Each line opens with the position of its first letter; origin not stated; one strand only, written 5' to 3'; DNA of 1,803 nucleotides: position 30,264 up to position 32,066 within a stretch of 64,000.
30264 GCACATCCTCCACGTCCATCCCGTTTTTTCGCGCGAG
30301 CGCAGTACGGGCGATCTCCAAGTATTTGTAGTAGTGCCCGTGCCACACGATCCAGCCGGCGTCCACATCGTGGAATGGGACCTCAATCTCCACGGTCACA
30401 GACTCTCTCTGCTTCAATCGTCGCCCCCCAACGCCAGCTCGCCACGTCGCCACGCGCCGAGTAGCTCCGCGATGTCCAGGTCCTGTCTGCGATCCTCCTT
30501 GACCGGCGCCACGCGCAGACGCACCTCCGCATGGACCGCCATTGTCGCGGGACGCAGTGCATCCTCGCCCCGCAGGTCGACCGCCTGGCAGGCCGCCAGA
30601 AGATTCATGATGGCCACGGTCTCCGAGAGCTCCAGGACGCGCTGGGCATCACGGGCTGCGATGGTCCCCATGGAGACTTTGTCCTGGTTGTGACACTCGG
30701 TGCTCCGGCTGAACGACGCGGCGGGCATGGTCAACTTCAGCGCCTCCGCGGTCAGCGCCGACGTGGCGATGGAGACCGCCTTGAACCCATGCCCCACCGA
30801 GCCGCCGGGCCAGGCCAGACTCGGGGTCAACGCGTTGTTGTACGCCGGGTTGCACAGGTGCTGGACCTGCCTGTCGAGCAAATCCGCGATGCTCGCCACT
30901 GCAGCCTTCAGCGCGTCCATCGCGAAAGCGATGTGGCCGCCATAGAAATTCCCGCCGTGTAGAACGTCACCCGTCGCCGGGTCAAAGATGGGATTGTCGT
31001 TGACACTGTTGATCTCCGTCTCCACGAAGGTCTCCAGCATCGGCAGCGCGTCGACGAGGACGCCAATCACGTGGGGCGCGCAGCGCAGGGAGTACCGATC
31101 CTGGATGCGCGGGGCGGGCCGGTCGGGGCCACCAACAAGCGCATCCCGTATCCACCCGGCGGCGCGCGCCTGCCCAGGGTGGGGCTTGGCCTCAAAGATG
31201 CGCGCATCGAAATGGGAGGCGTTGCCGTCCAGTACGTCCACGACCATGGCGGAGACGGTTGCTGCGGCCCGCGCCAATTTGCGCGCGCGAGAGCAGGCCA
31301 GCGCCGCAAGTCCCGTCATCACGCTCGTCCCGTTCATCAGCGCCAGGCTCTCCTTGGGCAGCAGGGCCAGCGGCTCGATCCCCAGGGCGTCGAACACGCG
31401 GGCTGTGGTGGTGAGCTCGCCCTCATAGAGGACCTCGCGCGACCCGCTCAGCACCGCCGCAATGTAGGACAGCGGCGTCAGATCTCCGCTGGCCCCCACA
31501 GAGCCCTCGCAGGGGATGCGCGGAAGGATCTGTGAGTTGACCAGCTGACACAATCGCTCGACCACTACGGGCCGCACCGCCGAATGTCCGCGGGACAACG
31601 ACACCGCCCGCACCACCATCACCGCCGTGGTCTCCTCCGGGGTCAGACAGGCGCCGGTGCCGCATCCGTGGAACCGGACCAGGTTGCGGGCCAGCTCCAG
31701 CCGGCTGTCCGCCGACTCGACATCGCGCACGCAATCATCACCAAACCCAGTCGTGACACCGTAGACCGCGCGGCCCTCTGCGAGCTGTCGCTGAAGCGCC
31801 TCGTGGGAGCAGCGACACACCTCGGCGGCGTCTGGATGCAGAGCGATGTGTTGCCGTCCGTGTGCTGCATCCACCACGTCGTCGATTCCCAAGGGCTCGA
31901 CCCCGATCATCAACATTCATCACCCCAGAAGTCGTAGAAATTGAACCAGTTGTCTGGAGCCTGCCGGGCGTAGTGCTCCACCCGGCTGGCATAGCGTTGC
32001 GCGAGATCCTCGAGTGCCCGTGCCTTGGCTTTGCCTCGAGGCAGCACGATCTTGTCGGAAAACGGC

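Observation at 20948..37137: Complete 17-gene aryl-polyene/flexirubin/xanthomonadin-type cluster, present twice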

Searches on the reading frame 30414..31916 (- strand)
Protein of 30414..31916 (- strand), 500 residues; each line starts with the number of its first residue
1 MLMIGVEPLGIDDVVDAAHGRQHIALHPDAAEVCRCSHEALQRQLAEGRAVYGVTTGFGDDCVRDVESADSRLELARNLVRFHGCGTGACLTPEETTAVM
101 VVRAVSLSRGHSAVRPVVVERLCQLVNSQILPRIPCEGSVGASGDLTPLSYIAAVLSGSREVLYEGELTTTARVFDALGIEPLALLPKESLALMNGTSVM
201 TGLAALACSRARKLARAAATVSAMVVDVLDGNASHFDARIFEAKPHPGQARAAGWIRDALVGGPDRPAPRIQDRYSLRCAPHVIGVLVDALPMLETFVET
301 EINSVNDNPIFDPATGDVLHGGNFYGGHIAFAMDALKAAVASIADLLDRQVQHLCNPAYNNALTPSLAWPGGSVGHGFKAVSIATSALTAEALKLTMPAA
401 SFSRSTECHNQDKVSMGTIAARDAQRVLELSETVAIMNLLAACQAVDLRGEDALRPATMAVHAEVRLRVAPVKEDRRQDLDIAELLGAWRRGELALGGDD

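Call 5: search_protein_families(library=pfam, proteins=[window:30414-31916:-], max_evalue=0.01)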
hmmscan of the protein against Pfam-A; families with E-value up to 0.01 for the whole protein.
window:30414-31916:- (500 aa): 1 family
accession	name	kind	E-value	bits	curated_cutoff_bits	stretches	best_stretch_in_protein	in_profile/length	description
PF00221.24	Lyase_aromatic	-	4.2e-156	520.7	27.3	1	9-466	1-465/466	Aromatic amino acid lyase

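Call 8: search_protein_families(library=ncbifam, proteins=[window:30414-31916:-], max_evalue=0.001)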
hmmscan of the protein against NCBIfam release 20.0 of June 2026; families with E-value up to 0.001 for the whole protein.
window:30414-31916:- (500 aa): 8 families
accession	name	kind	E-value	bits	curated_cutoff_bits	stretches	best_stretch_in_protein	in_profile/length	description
NF041222.1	BagA_FevW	exception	3.7e-134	448.2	1000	2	270-492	289-517/529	bagremycin/ferroverdin biosynthesis tyrosine ammonia-lyase BagA/FevW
NF006871.0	PRK09367.1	subfamily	1.4e-123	413.2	524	1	2-486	4-489/505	histidine ammonia-lyase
TIGR01225.1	hutH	equivalog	2e-122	409.2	539.15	1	5-486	4-486/506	histidine ammonia-lyase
TIGR03832.1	Tyr_2_3_mutase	equivalog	8.7e-102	341.2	501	2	7-261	4-258/507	tyrosine 2,3-aminomutase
TIGR04475.1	Phe_D_beta_mut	equivalog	4.1e-100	335.8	800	2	9-260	10-260/510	phenylalanine aminomutase (D-beta-phenylalanine forming)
NF053541.1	FlxA_rubin_TAL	equivalog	3.2e-99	332.6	700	2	11-260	3-250/498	flexirubin biosynthesis tyrosine ammonia-lyase FlxA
TIGR01226.1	phe_am_lyase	equivalog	5.9e-99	332.2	519.15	1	6-450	37-502/680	phenylalanine ammonia-lyase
TIGR04473.1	taxol_Phe_23mut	exception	1.4e-67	228.5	1250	1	18-453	42-502/687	phenylalanine aminomutase (L-beta-phenylalanine forming)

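Call 10: find_related_loci(query=window:30414-31916:-, collection=genome_contigs, flank=10000)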
Query window:30414-31916:- (500 aa) in genome_contigs; peptide patterns used: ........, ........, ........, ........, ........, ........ (x = any residue, [..] = any of these).
599 stretches matched a pattern (row limit reached: there are more); 573 encode a relative of the query (tblastn E <= 1e-3); the best 80 are kept; 80 distinct loci.
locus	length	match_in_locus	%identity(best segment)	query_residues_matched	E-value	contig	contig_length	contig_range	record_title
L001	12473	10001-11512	56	3-500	7e-167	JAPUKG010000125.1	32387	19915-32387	MAG: Proteobacteria bacterium isolate KW1-S15_187 KW1-S15_187_cg125, whole genome shotgun sequence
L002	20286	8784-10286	57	2-496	1e-164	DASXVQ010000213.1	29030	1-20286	MAG TPA_asm: Myxococcales bacterium isolate SMAG_U4749 k141_195419, whole genome shotgun sequence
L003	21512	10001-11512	57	2-500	2e-163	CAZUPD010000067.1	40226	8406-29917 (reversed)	MAG TPA_asm: uncultured Nannocystaceae bacterium isolate SRP334346_co1_110 genome assembly, contig: NODE_1026_length_402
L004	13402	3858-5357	56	2-497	4e-163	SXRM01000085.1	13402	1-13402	MAG: Proteobacteria bacterium isolate F1-140-MAGs058 F1-140__c104315, whole genome shotgun sequence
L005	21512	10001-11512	55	2-500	8e-163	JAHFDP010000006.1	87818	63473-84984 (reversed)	MAG: Deltaproteobacteria bacterium isolate nzgw248 NODE_159_length_87819_cov_4.486476, whole genome shotgun sequence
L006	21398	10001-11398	58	39-500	7e-160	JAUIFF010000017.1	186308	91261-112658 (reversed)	MAG: Polyangia bacterium isolate 8_bin.71 NODE_158_length_186308_cov_7.947180, whole genome shotgun sequence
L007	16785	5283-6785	60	3-497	1e-159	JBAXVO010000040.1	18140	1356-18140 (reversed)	MAG: Deltaproteobacteria bacterium isolate ELA689 MAG689_40, whole genome shotgun sequence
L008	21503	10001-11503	55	4-497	2e-158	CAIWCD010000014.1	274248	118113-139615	MAG: uncultured delta proteobacterium isolate Umea1_bin-0479 genome assembly, contig: bin-0479:14/53, whole genome shotg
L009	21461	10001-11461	60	1-482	7e-158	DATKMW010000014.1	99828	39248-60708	MAG TPA_asm: Anaeromyxobacter sp. isolate SMAG_U14721 k141_4247775, whole genome shotgun sequence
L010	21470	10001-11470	55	2-482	8e-152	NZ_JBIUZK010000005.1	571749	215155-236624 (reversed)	Pseudomonas sp. NPDC087185 NPDC087185_126_D5.ctg-0005, whole genome shotgun sequence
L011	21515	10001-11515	51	2-496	4e-151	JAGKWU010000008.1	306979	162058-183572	MAG: Cellvibrionaceae bacterium isolate H1_D7_003 H1_D7_003_7, whole genome shotgun sequence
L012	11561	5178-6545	57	41-486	7e-151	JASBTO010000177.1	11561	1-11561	MAG: Kangiellaceae bacterium isolate BWSM_4 k141_888885, whole genome shotgun sequence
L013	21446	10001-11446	54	4-476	5e-151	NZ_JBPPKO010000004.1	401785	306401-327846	Tepidicaulis sp. LMO-SS28 SS.TM.28_ctg004_LMO-SS28, whole genome shotgun sequence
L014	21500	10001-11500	55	8-496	1e-150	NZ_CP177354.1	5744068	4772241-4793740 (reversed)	Pokkaliibacter plantistimulans strain L1E11 chromosome, complete genome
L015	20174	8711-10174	55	4-482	3e-150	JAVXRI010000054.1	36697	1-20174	MAG: Pseudomonas sp. isolate CGS6M3-bin69 NODE_54_length_36697_cov_47.428181, whole genome shotgun sequence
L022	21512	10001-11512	52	2-496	2e-148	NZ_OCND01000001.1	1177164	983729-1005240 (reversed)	Pseudoxanthomonas wuyuanensis strain CGMCC 1.10978, whole genome shotgun sequence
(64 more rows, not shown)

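Call 12: find_encoding_contigs(protein=window:30414-31916:-, flank=10000, max_places=6)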
Protein window:30414-31916:- (500 aa): no gene with exactly this product is on record in the collection.

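Call 13: find_homologous_proteins(query=window:30414-31916:-, max_evalue=1e-30)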
Query window:30414-31916:- (500 aa): 8000 proteins with E <= 1e-30 among 8000 candidates; the best 120 are listed.
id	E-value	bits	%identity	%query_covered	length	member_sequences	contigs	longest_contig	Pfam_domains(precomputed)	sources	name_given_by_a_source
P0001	0.0e+0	1100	100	100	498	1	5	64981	PF00221.25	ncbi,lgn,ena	-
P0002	4.0e-211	720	-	-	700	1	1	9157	PF00221.25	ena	-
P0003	1.8e-184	632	63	99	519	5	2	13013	PF00221.25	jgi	jgi:histidine ammonia-lyase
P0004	4.2e-181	621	-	-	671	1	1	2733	PF00221.25,PF07531.20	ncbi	-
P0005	1.0e-180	620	61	99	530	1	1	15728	PF00221.25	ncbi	ncbi:MAG: aromatic amino acid ammonia-lyase [Bacteroidota bacterium]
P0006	2.9e-179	615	61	100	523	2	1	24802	PF00221.25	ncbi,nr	ncbi:MAG TPA: aromatic amino acid ammonia-lyase [Polyangia bacterium]|nr:aromatic amino acid ammonia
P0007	1.1e-177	610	61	100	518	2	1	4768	PF00221.25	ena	-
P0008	2.3e-177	609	60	100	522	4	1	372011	PF00221.25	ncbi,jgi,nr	ncbi:MAG TPA: aromatic amino acid ammonia-lyase [Polyangia bacterium]|jgi:histidine ammonia-lyase|nr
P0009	7.6e-177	607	62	99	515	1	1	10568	PF00221.25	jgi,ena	jgi:histidine ammonia-lyase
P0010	1.5e-176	606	61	99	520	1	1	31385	PF00221.25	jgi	jgi:histidine ammonia-lyase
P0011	2.8e-176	605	60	100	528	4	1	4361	PF00221.25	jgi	jgi:histidine ammonia-lyase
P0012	5.4e-176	604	61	99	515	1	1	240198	PF00221.25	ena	-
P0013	9.7e-176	603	62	96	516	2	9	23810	PF00221.25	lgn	-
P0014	1.1e-175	603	61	99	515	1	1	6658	PF00221.25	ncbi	-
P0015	1.7e-175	603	59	100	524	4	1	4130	PF00221.25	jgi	jgi:histidine ammonia-lyase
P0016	1.9e-175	602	60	99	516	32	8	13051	PF00221.25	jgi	jgi:histidine ammonia-lyase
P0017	2.0e-175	602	61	100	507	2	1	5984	PF00221.25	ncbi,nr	ncbi:MAG TPA: aromatic amino acid ammonia-lyase [Polyangia bacterium]|nr:aromatic amino acid ammonia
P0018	3.3e-175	602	61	99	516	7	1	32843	PF00221.25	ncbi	ncbi:MAG TPA: aromatic amino acid ammonia-lyase [Anaeromyxobacter sp.]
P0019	6.3e-175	601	60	100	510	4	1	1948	PF00221.25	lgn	-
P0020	9.3e-175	600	59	99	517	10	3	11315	PF00221.25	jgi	jgi:histidine ammonia-lyase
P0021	2.6e-174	599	61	98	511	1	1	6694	PF00221.25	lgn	-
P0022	5.1e-174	598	59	100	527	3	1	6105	PF00221.25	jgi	-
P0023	5.7e-174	598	60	99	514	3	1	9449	PF00221.25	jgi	-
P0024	7.6e-174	597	60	100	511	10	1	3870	PF00221.25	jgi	jgi:histidine ammonia-lyase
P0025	8.6e-174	597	59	100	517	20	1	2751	PF00221.25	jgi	jgi:histidine ammonia-lyase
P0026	9.8e-174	597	60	99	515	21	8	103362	PF00221.25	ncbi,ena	-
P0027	1.1e-173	597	59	99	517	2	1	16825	PF00221.25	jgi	jgi:histidine ammonia-lyase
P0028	1.2e-173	596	61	99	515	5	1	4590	PF00221.25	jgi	jgi:histidine ammonia-lyase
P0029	1.4e-173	596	60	100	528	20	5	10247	PF00221.25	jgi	jgi:histidine ammonia-lyase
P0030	1.5e-173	596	58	100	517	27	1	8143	PF00221.25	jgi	jgi:histidine ammonia-lyase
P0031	1.8e-173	596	62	100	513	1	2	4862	PF00221.25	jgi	jgi:histidine ammonia-lyase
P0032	2.0e-173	596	59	99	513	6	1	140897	PF00221.25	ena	-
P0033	2.0e-173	596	61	98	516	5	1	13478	PF00221.25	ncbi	-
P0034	3.1e-173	595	59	100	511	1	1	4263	PF00221.25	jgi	jgi:histidine ammonia-lyase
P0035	3.3e-173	595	59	100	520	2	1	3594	PF00221.25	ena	-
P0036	5.3e-173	594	60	99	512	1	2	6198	PF00221.25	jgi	jgi:histidine ammonia-lyase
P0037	7.6e-173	594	57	99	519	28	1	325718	PF00221.25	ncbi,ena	-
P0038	7.7e-173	594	59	99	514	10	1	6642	PF00221.25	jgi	jgi:histidine ammonia-lyase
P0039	8.8e-173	594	59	99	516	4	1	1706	PF00221.25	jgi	jgi:histidine ammonia-lyase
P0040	1.1e-172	593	59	99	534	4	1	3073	PF00221.25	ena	-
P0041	1.1e-172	593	59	100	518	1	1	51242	PF00221.25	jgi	jgi:histidine ammonia-lyase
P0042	1.2e-172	593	59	100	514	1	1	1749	PF00221.25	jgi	jgi:histidine ammonia-lyase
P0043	1.2e-172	593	59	99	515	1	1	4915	PF00221.25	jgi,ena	-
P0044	1.8e-172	593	59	99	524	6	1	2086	PF00221.25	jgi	jgi:histidine ammonia-lyase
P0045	2.1e-172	592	59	100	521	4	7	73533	PF00221.25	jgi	jgi:histidine ammonia-lyase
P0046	2.5e-172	592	59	99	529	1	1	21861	PF00221.25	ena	-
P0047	3.1e-172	592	60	99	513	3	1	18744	PF00221.25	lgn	-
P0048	3.6e-172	592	59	99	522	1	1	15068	PF00221.25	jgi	jgi:histidine ammonia-lyase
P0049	4.0e-172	591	61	97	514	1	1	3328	PF00221.25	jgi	jgi:histidine ammonia-lyase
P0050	5.6e-172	591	60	99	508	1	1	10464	PF00221.25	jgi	jgi:histidine ammonia-lyase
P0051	6.8e-172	591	60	97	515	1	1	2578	PF00221.25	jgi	jgi:histidine ammonia-lyase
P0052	6.9e-172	591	59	99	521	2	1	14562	PF00221.25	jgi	jgi:histidine ammonia-lyase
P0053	8.5e-172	590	59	99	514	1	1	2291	PF00221.25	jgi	jgi:histidine ammonia-lyase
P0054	9.7e-172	590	58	100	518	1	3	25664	PF00221.25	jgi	jgi:histidine ammonia-lyase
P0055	1.0e-171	590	61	96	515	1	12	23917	PF00221.25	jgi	jgi:histidine ammonia-lyase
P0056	1.6e-171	589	59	100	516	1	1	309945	PF00221.25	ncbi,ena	-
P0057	1.9e-171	589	60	99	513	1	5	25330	PF00221.25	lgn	-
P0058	2.6e-171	589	59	99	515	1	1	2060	PF00221.25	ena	-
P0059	3.4e-171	588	58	99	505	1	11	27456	PF00221.25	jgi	jgi:histidine ammonia-lyase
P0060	6.2e-171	588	59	100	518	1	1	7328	PF00221.25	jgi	jgi:histidine ammonia-lyase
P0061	6.4e-171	587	57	99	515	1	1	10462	PF00221.25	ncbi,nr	ncbi:MAG: aromatic amino acid lyase [Deltaproteobacteria bacterium]|nr:aromatic amino acid lyase [De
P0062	9.5e-171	587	58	100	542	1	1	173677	PF00221.25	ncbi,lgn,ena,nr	ncbi:MAG: aromatic amino acid ammonia-lyase [Deltaproteobacteria bacterium]|nr:aromatic amino acid a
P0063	1.1e-170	587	63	93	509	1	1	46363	PF00221.25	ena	-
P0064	1.3e-170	586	56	99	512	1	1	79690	PF00221.25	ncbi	-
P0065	1.3e-170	586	58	100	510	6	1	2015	PF00221.25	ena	-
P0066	1.4e-170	586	56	99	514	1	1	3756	PF00221.25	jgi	jgi:histidine ammonia-lyase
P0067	1.5e-170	586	59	100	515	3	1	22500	PF00221.25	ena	-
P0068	1.6e-170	586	60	99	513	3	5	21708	PF00221.25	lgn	-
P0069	1.7e-170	586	57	99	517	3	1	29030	PF00221.25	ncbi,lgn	ncbi:MAG TPA: aromatic amino acid ammonia-lyase [Myxococcales bacterium]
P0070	2.3e-170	586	58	100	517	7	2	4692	PF00221.25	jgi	jgi:histidine ammonia-lyase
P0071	2.5e-170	586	58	99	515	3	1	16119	PF00221.25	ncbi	-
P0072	2.6e-170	585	58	99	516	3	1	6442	PF00221.25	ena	-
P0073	3.0e-170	585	58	100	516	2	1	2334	PF00221.25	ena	-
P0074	3.3e-170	585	58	99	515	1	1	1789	PF00221.25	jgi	jgi:histidine ammonia-lyase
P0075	4.3e-170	585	58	100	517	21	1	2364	PF00221.25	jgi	-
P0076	4.9e-170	585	58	99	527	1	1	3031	PF00221.25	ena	-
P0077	1.2e-169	583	60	99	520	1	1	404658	PF00221.25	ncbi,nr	ncbi:MAG: aromatic amino acid lyase [Alphaproteobacteria bacterium]|nr:aromatic amino acid lyase [Al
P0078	1.2e-169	583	59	99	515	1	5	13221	PF00221.25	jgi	jgi:histidine ammonia-lyase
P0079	1.3e-169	583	58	100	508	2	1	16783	PF00221.25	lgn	-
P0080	1.3e-169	583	60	100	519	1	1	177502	PF00221.25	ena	-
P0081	2.2e-169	582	59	99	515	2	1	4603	PF00221.25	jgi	-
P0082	2.8e-169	582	59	100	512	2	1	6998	PF00221.25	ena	-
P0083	2.9e-169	582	59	100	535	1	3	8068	PF00221.25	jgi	-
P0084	3.0e-169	582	61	99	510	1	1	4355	PF00221.25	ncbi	-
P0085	3.0e-169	582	56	99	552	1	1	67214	PF00221.25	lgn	-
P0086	3.6e-169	582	58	99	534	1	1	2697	PF00221.25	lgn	-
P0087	4.0e-169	582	58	100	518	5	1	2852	PF00221.25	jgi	-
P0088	4.2e-169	581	58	100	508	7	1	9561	PF00221.25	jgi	-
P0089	5.8e-169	581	58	100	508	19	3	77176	PF00221.25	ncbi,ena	-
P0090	7.1e-169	581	58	99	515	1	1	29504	PF00221.25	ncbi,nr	ncbi:MAG TPA: aromatic amino acid ammonia-lyase [Anaeromyxobacteraceae bacterium]|nr:aromatic amino 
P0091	7.5e-169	581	59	99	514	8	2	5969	PF00221.25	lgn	-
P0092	1.1e-168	580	59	100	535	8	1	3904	PF00221.25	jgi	-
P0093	1.3e-168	580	55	99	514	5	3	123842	PF00221.25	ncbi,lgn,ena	-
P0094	1.4e-168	580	58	100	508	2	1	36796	PF00221.25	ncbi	-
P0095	1.4e-168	580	58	98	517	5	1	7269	PF00221.25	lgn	-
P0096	2.2e-168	579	58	99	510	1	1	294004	PF00221.25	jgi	jgi:histidine ammonia-lyase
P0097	2.2e-168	579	57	100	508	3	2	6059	PF00221.25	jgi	jgi:histidine ammonia-lyase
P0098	2.3e-168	579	58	99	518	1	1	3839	PF00221.25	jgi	-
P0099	2.7e-168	579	60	99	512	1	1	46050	PF00221.25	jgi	jgi:histidine ammonia-lyase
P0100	3.0e-168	579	58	100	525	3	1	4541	PF00221.25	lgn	-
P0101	3.4e-168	578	58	100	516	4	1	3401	PF00221.25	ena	-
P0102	3.4e-168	578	57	99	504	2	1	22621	PF00221.25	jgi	jgi:histidine ammonia-lyase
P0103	4.1e-168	578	58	100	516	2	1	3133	PF00221.25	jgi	-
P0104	4.2e-168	578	57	99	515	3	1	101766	PF00221.25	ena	-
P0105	4.8e-168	578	58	100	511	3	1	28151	PF00221.25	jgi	-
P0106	5.1e-168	578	59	99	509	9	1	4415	PF00221.25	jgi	jgi:histidine ammonia-lyase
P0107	5.2e-168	578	60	99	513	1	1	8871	PF00221.25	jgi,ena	-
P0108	6.2e-168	578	59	98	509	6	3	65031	PF00221.25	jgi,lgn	jgi:histidine ammonia-lyase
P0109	1.3e-167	577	59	99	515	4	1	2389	PF00221.25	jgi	-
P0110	1.5e-167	576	59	99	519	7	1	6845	PF00221.25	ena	-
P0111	1.6e-167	576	58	99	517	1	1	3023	PF00221.25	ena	-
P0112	1.6e-167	576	57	100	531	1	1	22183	PF00221.25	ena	-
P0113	2.2e-167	576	59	97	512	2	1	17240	PF00221.25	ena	-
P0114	2.8e-167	575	60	96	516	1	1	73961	PF00221.25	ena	-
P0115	2.9e-167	575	58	100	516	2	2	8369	PF00221.25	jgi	-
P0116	3.2e-167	575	58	100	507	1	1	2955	PF00221.25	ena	-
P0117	3.6e-167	575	58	96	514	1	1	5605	PF00221.25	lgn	-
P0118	4.0e-167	575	58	98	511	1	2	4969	PF00221.25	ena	-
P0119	4.9e-167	575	60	99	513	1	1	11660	PF00221.25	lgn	-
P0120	5.4e-167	575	59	99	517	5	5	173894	PF00221.25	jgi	jgi:histidine ammonia-lyase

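Call 14: find_encoding_contigs(protein=P0001, flank=10000, max_places=10)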
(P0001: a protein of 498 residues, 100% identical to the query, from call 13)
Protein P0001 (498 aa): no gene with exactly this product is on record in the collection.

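Call 15: list_cluster_members(proteins=[P0001])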
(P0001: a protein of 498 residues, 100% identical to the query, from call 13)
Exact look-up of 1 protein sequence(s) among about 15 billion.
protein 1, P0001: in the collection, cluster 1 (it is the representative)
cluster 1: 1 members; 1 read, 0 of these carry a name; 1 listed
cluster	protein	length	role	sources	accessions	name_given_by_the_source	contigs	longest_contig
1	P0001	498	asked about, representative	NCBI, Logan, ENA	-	-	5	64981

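Call 26: search_solved_structures(query=window:30414-31916:-, max_evalue=1e-20, show_alignments=0)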
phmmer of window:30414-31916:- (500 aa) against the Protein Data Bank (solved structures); distinct sequences matched with E-value up to 1e-20: 39.
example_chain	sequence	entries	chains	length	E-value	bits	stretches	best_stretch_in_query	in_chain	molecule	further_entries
2qve_A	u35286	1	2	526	6.8e-78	265.8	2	9-260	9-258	Tyrosine Aminomutase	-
2rjr_A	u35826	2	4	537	7.1e-78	265.7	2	9-260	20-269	Tyrosine aminomutase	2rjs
2ohy_A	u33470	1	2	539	7.2e-78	265.7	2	9-260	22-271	Tyrosine aminomutase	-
3kdz_A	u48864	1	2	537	2.5e-77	264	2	9-260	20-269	Histidine ammonia-lyase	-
3kdy_A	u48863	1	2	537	3.1e-77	263.6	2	9-260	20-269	Histidine ammonia-lyase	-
3unv_A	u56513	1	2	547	4e-73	250.1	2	9-260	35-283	AdmH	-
1gkm_B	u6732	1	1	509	3.2e-72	247.1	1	24-484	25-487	Histidine ammonia-lyase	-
1gkj_A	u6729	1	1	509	1.1e-71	245.3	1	24-484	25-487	HISTIDINE AMMONIA-LYASE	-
1gk3_A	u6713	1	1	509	5.1e-71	243.1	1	24-484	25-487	HISTIDINE AMMONIA-LYASE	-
1eb4_A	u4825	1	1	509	6.3e-71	242.8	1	24-484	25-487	HISTIDINE AMMONIA-LYASE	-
1gk2_A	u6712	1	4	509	7.5e-71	242.6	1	24-484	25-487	HISTIDINE AMMONIA-LYASE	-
7tqr_A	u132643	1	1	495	9.4e-70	239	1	5-484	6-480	Probable histidine ammonia-lyase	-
2o78_A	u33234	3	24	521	3.1e-69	237.3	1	11-485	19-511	Putative histidine ammonia-lyase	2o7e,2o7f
1b8f_A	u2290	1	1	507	1.9e-68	234.7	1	24-484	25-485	Histidine ammonia-lyase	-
2o6y_A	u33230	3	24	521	3.8e-68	233.7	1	11-485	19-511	Putative histidine ammonia-lyase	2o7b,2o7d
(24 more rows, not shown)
